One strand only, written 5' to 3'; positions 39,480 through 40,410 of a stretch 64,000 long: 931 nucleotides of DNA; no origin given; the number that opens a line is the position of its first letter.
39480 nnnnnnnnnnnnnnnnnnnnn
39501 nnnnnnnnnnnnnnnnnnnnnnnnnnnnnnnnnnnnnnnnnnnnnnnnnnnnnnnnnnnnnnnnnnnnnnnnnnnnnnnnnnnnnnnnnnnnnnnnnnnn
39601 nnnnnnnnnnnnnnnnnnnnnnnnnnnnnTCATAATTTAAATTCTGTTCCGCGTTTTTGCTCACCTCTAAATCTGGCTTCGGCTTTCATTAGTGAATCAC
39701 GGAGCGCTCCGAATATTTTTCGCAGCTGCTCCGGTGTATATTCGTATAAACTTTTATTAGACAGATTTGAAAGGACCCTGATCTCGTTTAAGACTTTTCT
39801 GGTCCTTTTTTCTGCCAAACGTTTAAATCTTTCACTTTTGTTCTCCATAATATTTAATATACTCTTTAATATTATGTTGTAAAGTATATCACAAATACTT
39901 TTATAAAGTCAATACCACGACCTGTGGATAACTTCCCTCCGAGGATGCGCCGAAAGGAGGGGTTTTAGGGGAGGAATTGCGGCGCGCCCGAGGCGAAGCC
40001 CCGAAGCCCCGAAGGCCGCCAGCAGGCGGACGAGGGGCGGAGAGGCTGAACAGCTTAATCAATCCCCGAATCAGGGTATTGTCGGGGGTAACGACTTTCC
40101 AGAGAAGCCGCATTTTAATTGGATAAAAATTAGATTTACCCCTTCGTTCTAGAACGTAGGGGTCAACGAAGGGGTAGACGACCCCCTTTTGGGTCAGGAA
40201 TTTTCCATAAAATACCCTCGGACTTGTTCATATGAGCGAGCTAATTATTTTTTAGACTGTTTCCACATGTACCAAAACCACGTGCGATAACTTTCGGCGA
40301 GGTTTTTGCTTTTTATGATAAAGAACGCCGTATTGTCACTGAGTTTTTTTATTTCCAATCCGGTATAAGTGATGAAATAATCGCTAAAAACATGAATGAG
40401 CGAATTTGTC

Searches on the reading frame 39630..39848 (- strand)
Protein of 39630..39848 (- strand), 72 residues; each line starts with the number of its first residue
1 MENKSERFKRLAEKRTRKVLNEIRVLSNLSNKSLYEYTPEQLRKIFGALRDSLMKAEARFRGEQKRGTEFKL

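Call 3: search_protein_families(library=pfam, proteins=[window:39630-39848:-], max_evalue=1)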
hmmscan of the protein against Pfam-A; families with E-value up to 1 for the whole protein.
window:39630-39848:- (72 aa): 2 families
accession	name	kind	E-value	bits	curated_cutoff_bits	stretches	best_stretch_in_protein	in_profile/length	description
PF14401.11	RLAN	-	0.028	14.5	25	1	11-48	37-74/150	RimK-like ATPgrasp N-terminal domain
PF01466.24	Skp1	-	0.059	13.7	22.3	1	37-61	18-42/48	Skp1 family, dimerisation domain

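Call 4: search_protein_families(library=padloc, proteins=[window:39630-39848:-], max_evalue=1)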
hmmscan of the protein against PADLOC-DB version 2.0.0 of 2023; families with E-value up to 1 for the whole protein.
window:39630-39848:- (72 aa): 0 families

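Call 5: search_protein_families(library=ncbifam, proteins=[window:39630-39848:-], max_evalue=1)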
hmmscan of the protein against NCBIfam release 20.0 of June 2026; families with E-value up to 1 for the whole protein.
window:39630-39848:- (72 aa): 0 families

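Call 82: search_solved_structures(query=A5, max_evalue=10, show_alignments=2)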
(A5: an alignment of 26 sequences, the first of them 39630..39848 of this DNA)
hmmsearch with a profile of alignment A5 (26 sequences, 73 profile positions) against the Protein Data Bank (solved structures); distinct sequences matched with E-value up to 10: 66 (the best 60 are shown).
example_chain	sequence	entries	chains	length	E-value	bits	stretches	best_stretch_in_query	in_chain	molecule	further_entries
2j4r_A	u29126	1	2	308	0.17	15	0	40-60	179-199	EXOPOLYPHOSPHATASE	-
1t6d_A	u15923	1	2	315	0.17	14.9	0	40-60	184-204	exopolyphosphatase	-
1t6c_A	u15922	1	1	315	0.18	14.9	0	40-60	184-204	exopolyphosphatase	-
5tuk_A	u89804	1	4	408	0.22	14.6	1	11-37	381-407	Tetracycline destructase Tet(51)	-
9mx1_A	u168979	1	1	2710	0.31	14.2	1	19-70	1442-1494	Toxin A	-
1yke_A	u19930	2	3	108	0.34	14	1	21-58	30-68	RNA polymerase II mediator complex protein MED7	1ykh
7u1z_B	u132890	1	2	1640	0.39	13.8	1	20-70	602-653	Toxin A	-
8tjb_B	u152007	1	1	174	0.89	12.7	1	26-58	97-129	Hemagglutinin HA2 chain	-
7pog_A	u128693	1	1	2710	0.95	12.6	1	20-70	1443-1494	Toxin A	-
6bkp_B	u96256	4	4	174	1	12.5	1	26-58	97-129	Hemagglutinin | Hemagglutinin HA2 chain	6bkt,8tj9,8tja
6aop_B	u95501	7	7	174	1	12.5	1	26-58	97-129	Hemagglutinin HA2 chain | Hemagglutinin HA2chain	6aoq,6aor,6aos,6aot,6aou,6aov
7u8l_B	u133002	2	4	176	1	12.5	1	26-58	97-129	Hemagglutinin HA2 subunit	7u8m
6nsc_B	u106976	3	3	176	1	12.5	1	26-58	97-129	Hemagglutinin HA2 chain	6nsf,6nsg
4o5i_B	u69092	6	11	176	1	12.5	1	26-58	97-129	Hemagglutinin HA2 chain | Hemagglutinin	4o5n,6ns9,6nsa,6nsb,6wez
6wf0_B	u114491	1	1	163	1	12.5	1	26-58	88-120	Hemagglutinin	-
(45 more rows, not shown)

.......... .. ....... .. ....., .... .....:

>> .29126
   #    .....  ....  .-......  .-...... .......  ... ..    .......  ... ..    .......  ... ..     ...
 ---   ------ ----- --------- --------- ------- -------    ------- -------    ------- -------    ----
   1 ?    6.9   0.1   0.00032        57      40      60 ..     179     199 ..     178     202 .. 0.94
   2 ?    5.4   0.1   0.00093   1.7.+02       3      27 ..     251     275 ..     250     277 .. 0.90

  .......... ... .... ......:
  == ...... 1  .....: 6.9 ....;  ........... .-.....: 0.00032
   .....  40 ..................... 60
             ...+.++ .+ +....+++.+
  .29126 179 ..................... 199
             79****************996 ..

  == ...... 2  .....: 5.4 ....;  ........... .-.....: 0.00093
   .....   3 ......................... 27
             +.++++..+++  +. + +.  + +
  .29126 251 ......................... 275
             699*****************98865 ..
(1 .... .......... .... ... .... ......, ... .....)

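Call 83: search_protein_families(library=phrogs, proteins=[window:39630-39848:-], max_evalue=0.1)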
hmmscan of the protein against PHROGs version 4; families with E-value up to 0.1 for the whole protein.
window:39630-39848:- (72 aa): 2 families
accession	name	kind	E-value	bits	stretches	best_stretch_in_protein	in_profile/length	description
phrog_35258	-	unknown function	0.01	17.5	1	2-38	23-59/113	-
phrog_21309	-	unknown function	0.036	14.7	1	6-65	144-192/207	-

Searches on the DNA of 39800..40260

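Call 93: search_rna_families(source=window, start=39800, end=40260, threshold=evalue, max_evalue=1)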
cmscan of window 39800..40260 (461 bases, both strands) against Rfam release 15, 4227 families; matches with E-value up to 1: 1.
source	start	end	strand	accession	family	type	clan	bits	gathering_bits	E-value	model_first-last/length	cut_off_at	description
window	39827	40062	+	RF02267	Vax2os1_2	Gene; lncRNA;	-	8.2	55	0.27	242-466/466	no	Vax2os1 conserved region 2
